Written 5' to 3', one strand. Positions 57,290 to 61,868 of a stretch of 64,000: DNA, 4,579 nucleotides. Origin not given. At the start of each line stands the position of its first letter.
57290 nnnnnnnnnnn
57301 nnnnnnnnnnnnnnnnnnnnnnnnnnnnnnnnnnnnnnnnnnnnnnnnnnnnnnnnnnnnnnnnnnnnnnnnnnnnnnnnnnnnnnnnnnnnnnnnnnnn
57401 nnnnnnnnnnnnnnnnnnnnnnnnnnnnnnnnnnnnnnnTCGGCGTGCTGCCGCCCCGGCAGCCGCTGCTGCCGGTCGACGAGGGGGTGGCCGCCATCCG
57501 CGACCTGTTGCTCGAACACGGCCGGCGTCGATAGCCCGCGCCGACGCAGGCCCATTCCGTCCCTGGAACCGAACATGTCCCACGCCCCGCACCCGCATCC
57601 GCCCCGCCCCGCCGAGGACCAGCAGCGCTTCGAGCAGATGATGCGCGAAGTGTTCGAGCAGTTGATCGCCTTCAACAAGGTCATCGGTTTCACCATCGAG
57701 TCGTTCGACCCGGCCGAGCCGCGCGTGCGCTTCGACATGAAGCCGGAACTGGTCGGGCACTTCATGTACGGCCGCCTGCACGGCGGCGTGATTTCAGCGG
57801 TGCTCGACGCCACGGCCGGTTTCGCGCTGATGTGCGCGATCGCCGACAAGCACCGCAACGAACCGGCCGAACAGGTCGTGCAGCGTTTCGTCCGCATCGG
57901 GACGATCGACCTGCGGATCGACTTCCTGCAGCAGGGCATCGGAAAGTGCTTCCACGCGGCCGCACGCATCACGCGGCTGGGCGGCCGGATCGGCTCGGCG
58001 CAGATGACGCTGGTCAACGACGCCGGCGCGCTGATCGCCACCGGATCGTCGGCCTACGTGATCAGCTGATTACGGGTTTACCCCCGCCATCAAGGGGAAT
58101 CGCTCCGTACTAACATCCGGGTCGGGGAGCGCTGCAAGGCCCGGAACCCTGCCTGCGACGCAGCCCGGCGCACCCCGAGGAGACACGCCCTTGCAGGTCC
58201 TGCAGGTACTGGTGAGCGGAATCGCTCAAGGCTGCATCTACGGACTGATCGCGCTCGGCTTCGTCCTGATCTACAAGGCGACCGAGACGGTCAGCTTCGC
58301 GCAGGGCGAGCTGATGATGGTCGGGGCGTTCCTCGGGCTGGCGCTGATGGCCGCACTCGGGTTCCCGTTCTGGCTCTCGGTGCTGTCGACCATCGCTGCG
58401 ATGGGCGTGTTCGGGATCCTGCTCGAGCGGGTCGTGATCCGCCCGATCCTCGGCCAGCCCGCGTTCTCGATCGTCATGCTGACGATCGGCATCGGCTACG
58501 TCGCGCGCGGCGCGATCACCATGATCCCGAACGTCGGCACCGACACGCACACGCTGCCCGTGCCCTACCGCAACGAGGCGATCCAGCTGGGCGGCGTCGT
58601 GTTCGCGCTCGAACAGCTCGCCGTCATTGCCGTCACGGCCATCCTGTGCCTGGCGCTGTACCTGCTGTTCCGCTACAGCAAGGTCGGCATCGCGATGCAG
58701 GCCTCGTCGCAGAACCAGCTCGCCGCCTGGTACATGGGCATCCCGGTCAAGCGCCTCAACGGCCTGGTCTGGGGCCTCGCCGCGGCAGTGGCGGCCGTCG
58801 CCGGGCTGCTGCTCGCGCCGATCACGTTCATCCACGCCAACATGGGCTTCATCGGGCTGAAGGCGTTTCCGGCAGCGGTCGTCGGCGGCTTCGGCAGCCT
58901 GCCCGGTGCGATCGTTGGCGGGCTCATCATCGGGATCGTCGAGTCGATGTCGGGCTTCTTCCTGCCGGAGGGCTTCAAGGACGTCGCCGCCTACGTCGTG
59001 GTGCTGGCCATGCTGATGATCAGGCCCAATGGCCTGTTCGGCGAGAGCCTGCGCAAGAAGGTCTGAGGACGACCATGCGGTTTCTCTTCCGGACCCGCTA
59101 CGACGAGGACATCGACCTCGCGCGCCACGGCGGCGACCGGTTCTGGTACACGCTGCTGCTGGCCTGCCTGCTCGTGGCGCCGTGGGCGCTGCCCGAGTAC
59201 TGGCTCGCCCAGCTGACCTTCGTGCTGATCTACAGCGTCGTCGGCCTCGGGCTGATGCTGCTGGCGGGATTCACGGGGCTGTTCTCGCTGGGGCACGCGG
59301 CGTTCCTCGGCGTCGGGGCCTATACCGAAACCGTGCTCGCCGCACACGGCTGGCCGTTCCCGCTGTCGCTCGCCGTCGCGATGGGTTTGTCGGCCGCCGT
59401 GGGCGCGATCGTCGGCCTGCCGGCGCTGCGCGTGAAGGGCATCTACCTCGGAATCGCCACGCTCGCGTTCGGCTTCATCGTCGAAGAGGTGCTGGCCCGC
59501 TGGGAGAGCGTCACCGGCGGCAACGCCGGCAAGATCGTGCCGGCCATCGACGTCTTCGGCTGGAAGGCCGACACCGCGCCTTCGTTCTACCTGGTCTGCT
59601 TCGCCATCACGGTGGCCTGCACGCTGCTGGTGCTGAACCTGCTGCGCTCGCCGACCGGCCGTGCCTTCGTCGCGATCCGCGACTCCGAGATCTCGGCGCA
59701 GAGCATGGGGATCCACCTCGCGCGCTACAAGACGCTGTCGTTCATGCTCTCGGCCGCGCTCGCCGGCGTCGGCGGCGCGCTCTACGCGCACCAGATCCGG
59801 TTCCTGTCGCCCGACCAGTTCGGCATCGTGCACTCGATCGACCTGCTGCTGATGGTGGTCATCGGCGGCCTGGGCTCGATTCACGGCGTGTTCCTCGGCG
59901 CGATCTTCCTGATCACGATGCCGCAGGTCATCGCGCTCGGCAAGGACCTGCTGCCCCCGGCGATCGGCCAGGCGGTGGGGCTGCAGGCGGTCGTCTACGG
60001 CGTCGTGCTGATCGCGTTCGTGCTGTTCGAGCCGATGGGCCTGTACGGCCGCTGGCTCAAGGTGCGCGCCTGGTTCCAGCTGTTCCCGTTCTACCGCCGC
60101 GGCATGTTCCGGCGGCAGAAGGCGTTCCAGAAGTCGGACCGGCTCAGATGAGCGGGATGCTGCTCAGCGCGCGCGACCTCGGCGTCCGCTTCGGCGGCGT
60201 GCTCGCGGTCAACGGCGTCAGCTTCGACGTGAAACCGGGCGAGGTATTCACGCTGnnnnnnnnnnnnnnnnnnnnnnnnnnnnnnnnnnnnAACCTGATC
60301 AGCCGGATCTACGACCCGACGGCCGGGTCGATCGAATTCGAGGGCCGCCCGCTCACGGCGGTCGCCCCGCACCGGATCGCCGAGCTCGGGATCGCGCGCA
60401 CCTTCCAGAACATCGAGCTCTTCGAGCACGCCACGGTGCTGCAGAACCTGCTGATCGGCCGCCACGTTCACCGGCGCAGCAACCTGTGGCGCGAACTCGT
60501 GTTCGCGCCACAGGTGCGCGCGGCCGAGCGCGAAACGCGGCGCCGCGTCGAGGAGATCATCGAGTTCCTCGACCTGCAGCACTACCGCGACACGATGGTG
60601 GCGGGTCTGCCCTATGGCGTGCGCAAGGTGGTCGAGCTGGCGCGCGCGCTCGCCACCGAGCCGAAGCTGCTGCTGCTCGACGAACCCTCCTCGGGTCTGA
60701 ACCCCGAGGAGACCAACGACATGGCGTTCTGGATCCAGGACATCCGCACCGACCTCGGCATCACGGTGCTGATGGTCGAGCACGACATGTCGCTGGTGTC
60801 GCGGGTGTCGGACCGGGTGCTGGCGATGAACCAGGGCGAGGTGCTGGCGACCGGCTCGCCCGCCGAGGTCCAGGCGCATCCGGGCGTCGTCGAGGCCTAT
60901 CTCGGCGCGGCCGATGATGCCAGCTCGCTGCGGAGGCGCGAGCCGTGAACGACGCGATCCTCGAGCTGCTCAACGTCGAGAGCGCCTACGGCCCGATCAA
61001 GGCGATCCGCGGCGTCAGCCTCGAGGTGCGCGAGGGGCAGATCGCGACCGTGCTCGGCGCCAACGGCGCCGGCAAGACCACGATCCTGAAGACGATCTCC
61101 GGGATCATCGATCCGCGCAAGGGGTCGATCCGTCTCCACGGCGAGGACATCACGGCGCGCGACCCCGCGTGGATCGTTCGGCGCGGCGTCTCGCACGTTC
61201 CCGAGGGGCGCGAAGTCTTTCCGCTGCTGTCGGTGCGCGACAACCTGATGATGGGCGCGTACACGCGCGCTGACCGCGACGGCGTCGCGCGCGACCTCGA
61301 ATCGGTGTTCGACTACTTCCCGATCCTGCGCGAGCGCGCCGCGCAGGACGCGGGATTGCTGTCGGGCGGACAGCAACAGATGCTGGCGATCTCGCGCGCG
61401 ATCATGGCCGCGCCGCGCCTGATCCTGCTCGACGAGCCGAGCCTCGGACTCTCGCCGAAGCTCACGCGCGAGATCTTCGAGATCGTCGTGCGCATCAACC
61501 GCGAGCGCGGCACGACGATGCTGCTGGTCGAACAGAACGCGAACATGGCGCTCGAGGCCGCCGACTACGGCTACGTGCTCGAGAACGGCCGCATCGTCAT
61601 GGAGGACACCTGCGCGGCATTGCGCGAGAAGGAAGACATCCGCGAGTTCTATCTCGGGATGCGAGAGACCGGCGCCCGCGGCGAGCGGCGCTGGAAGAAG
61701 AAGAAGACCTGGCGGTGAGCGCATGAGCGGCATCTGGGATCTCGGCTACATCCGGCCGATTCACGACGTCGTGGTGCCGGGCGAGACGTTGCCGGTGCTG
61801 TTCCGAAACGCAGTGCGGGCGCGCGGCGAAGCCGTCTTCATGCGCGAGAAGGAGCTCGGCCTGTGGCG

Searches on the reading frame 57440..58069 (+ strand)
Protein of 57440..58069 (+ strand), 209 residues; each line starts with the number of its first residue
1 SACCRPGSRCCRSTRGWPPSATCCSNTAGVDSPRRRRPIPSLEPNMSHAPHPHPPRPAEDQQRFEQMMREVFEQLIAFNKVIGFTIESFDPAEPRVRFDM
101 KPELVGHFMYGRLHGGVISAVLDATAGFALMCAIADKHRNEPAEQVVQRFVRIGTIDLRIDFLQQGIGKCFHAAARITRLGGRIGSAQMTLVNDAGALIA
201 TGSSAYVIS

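Call 48: search_protein_families(library=pfam, proteins=[window:57440-58069:+])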
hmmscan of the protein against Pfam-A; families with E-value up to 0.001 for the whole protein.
window:57440-58069:+ (209 aa): 1 family
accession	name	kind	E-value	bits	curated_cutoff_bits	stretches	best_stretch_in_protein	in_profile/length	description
PF03061.28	4HBT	-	2.2e-05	25.1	20.6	1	110-199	1-78/79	Thioesterase superfamily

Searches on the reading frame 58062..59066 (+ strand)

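Call 48: search_protein_families(library=pfam, proteins=[window:58062-59066:+])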
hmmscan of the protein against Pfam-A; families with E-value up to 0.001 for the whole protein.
window:58062-59066:+ (334 aa): 1 family
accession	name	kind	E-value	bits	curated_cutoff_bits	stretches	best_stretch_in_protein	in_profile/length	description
PF02653.21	BPD_transp_2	-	1.7e-33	116.3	26.8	1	50-319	2-266/269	Branched-chain amino acid transport system / permease component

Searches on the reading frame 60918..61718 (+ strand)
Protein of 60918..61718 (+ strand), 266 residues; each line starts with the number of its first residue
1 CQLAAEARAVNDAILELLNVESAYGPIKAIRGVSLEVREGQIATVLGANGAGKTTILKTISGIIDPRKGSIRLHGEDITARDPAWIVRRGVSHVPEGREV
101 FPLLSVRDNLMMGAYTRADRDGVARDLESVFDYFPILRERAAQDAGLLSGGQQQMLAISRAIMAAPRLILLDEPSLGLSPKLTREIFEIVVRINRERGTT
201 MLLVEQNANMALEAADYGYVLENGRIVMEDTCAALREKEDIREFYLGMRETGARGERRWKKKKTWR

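Call 48: search_protein_families(library=pfam, proteins=[window:60918-61718:+])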
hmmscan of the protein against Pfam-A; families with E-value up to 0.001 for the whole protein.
window:60918-61718:+ (266 aa): 2 families
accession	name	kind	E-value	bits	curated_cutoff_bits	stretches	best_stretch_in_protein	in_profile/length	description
PF00005.33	ABC_tran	-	6.4e-31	108.2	25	1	31-175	2-136/137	ABC transporter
PF13304.12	AAA_21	-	2.5e-13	51.2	27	2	144-199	234-291/304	AAA domain, putative AbiEii toxin, Type IV TA system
